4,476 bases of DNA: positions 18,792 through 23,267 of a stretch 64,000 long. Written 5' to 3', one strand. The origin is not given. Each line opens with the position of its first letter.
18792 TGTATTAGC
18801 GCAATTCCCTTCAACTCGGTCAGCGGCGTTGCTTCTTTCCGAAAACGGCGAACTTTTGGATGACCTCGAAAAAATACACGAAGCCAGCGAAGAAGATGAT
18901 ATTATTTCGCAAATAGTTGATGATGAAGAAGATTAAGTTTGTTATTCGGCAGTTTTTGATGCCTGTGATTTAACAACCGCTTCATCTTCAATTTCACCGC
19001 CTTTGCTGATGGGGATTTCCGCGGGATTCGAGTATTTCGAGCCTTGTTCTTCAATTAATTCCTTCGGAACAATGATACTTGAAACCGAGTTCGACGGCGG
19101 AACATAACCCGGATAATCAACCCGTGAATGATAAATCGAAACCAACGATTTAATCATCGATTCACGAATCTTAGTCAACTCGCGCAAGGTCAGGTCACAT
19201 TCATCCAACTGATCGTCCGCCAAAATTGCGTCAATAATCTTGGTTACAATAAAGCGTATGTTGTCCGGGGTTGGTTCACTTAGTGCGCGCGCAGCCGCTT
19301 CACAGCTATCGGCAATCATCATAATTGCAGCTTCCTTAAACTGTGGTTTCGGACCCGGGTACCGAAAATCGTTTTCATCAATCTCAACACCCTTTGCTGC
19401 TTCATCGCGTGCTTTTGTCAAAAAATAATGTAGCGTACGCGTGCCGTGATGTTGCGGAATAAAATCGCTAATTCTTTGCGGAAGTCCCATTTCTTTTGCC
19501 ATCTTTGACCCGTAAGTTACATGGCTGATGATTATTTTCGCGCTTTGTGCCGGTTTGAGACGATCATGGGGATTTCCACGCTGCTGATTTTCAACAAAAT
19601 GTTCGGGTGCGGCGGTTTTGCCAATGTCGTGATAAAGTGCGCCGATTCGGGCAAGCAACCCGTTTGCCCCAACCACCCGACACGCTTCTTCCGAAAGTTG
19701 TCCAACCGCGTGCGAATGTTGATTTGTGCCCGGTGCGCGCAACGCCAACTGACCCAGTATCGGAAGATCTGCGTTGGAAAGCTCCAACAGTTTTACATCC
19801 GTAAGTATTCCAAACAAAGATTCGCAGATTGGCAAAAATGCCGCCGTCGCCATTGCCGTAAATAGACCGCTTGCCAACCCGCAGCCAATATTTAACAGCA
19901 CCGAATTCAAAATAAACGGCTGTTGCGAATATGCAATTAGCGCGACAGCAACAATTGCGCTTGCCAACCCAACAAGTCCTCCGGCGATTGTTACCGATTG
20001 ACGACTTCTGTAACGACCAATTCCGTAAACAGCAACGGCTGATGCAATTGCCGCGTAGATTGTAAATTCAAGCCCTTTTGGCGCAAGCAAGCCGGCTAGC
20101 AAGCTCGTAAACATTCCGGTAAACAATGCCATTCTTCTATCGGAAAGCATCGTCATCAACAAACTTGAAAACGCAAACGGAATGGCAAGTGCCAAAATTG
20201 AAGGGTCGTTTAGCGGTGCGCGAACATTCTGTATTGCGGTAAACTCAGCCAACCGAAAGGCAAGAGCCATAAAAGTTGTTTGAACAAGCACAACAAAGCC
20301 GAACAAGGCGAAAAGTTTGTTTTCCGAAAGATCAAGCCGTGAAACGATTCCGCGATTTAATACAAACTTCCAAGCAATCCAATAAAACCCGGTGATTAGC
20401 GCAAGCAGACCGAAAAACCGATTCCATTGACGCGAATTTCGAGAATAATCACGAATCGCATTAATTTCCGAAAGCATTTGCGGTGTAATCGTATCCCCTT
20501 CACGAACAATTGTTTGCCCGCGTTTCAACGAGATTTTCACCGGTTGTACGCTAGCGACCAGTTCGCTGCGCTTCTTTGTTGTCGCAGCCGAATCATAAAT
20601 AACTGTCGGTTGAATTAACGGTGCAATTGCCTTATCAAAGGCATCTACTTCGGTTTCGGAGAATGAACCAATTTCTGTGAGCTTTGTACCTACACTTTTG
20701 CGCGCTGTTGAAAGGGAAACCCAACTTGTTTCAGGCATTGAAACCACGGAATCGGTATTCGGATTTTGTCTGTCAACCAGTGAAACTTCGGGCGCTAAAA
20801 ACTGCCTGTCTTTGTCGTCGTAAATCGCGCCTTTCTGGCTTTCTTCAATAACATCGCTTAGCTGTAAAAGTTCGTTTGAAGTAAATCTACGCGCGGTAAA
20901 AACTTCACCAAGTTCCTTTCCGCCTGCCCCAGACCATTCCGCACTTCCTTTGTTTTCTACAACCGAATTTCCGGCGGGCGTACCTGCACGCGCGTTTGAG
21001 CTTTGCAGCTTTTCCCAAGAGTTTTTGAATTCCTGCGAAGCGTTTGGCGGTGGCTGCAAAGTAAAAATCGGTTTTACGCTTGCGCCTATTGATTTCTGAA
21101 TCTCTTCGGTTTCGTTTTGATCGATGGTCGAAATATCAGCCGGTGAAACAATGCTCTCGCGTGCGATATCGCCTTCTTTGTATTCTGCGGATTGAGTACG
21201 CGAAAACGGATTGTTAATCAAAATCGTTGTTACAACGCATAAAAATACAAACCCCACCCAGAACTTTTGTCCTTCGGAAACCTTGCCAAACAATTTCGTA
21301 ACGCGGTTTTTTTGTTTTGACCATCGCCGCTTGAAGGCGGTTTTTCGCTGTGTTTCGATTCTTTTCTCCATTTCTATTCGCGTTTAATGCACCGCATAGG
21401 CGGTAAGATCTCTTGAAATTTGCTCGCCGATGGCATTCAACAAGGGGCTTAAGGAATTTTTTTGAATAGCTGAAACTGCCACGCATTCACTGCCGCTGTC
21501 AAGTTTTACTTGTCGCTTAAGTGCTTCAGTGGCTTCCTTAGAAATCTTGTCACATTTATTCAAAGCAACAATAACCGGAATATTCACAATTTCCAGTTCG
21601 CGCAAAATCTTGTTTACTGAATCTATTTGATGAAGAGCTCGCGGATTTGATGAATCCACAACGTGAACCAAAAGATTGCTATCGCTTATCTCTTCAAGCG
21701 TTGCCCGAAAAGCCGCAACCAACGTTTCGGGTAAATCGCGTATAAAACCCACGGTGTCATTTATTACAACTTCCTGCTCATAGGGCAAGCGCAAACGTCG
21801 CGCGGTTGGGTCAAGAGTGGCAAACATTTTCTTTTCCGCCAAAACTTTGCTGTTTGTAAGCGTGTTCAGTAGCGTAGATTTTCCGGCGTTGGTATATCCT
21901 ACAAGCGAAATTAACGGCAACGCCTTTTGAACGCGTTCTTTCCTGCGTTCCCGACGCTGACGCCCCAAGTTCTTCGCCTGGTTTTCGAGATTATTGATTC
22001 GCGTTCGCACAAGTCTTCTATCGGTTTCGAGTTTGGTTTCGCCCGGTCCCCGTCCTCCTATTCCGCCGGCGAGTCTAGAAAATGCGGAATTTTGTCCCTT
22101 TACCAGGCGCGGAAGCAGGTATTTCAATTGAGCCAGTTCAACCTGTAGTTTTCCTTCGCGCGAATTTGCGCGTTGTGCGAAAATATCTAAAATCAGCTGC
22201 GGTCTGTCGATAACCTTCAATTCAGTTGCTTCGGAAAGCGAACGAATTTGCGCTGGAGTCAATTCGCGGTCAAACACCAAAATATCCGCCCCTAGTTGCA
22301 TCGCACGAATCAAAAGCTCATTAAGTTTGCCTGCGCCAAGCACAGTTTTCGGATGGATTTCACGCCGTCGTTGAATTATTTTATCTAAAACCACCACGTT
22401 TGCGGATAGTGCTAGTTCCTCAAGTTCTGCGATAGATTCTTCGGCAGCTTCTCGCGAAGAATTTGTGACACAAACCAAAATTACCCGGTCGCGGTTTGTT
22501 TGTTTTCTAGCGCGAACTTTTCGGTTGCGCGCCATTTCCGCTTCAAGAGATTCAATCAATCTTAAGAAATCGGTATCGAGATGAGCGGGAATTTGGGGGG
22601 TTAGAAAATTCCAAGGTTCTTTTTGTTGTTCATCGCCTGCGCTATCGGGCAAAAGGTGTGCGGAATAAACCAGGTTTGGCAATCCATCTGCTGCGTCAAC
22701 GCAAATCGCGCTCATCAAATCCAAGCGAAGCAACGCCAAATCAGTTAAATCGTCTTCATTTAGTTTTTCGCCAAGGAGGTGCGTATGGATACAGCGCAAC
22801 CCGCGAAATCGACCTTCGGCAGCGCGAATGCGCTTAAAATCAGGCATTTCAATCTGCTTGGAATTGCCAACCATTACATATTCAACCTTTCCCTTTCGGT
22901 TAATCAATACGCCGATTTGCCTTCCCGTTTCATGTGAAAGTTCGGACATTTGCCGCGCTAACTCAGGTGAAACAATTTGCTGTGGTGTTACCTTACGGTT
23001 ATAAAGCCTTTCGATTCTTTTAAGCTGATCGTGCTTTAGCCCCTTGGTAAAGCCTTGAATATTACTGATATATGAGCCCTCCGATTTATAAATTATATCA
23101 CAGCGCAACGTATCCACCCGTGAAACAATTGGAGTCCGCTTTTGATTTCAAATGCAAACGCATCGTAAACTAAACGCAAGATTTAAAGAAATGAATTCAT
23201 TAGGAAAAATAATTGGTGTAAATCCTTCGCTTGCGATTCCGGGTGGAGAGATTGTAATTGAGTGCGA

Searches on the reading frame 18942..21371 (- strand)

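Call 71: search_protein_families(library=pfam, proteins=[window:18942-21371:-], max_evalue=0.001)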
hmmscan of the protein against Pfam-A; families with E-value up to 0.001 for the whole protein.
window:18942-21371:- (809 aa): 3 families
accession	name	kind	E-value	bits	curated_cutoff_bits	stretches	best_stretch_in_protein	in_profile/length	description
PF07698.17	7TM-7TMR_HD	-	1.6e-27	97.1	29.4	1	318-524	3-190/190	7TM receptor with intracellular HD hydrolase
PF07697.16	7TMR-HDED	-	5.7e-25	89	27.6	1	65-301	1-215/224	7TM-HD extracellular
PF01966.28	HD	-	9.2e-15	55.4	22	1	551-692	3-115/116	HD domain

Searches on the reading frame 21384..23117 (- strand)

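Call 71: search_protein_families(library=pfam, proteins=[window:21384-23117:-], max_evalue=0.001)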
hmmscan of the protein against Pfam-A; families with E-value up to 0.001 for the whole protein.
window:21384-23117:- (577 aa): 10 families
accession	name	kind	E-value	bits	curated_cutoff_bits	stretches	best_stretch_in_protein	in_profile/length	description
PF13167.11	GTP-bdg_N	-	6.3e-29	100.8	25.4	1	226-314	1-89/89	GTP-binding GTPase N-terminal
PF16360.10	GTP-bdg_M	-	9.4e-28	97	29.5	1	316-395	1-79/79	GTP-binding GTPase Middle Region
PF01926.29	MMR_HSR1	-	2e-21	76.6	21.9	1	403-521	2-113/113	50S ribosome-binding GTPase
PF02421.24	FeoB_N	-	5.1e-08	33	27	1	403-563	3-156/156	Ferrous iron transport protein B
PF03193.22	RsgA_GTPase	-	7.3e-08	32.9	30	0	497-567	38-108/174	RsgA GTPase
PF00009.33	GTP_EFTU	-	4.2e-07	30.2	26.5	1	501-566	110-185/188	Elongation factor Tu GTP binding domain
PF00025.27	Arf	-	2.5e-05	24.3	22.3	1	403-556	17-163/174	ADP-ribosylation factor family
PF16897.10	MMR_HSR1_Xtn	-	4.9e-05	23.7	35.2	1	498-566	42-103/106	C-terminal region of MMR_HSR1 domain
PF00350.29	Dynamin_N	-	0.00021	21.8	27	1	403-444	1-42/168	Dynamin family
PF03029.23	ATP_bind_1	-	0.00046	20.5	27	0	406-456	2-51/240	Conserved hypothetical ATP binding protein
